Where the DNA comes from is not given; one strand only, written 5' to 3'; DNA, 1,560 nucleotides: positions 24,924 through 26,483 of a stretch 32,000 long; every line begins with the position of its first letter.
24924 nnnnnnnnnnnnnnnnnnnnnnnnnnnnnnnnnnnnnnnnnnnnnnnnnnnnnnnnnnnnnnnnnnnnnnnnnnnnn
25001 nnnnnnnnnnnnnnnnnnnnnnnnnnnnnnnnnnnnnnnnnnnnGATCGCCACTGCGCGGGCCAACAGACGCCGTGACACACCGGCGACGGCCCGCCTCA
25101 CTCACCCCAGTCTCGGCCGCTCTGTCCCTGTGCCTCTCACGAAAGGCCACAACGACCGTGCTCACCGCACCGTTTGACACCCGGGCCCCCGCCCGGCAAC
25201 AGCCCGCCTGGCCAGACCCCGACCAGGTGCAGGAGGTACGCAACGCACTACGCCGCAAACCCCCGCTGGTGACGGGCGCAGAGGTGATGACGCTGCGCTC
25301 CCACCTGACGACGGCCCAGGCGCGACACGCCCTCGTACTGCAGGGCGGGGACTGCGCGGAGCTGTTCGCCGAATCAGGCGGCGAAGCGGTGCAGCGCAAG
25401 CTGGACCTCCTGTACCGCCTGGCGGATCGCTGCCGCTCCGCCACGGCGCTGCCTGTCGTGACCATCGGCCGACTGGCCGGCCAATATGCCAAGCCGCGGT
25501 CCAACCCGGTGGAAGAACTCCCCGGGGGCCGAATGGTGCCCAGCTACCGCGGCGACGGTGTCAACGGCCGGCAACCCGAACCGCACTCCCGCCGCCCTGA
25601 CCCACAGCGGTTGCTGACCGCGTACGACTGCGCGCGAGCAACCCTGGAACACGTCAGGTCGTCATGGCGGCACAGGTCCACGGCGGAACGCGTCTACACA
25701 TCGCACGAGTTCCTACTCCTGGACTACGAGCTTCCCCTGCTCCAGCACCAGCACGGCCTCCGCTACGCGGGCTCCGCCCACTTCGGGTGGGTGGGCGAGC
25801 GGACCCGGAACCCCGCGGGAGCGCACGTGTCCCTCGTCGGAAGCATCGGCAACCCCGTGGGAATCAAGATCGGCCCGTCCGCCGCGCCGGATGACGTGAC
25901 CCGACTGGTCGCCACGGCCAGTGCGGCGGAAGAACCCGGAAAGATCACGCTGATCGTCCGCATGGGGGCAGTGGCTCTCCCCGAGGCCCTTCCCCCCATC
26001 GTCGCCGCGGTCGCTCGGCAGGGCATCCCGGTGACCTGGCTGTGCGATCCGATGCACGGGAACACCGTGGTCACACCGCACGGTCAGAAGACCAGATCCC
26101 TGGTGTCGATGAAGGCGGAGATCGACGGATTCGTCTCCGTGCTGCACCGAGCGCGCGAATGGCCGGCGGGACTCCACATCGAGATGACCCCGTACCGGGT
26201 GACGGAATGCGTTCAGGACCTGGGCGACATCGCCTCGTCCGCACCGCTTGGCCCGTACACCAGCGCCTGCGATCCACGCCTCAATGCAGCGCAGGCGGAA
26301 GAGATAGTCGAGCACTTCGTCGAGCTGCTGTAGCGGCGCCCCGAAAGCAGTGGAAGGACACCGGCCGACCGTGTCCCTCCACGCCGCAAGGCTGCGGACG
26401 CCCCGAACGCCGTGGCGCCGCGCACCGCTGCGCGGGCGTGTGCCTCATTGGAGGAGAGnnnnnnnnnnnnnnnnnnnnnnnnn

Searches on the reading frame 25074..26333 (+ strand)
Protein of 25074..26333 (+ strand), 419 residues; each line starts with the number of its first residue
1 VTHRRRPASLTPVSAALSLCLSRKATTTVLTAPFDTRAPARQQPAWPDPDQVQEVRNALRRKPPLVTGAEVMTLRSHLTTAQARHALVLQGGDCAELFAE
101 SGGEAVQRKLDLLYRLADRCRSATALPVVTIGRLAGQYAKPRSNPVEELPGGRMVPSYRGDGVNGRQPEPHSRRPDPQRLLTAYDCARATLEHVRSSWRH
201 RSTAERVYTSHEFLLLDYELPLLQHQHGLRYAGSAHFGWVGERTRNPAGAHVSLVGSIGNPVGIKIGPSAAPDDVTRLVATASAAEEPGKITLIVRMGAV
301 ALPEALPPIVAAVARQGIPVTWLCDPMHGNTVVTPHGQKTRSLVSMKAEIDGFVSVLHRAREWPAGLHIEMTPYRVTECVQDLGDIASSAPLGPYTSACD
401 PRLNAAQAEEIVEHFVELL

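Call 9: search_protein_families(library=pfam, proteins=[window:25074-26333:+], max_evalue=0.001)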
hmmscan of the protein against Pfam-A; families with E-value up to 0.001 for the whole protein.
window:25074-26333:+ (419 aa): 1 family
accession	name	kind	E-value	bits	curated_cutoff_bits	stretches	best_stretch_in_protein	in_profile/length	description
PF01474.22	DAHP_synth_2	-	2.2e-122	409.1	27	2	203-411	223-433/438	Class-II DAHP synthetase family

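Call 41: search_protein_families(library=ncbifam, proteins=[window:25074-26333:+], max_evalue=0.00001)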
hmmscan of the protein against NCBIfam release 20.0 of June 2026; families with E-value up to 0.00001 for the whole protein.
window:25074-26333:+ (419 aa): 1 family
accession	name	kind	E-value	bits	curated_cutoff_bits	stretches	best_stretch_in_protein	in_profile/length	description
TIGR01358.1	DAHP_synth_II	equivalog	3e-110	368.8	614.7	2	206-413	224-433/443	class II 3-deoxy-7-phosphoheptulonate synthase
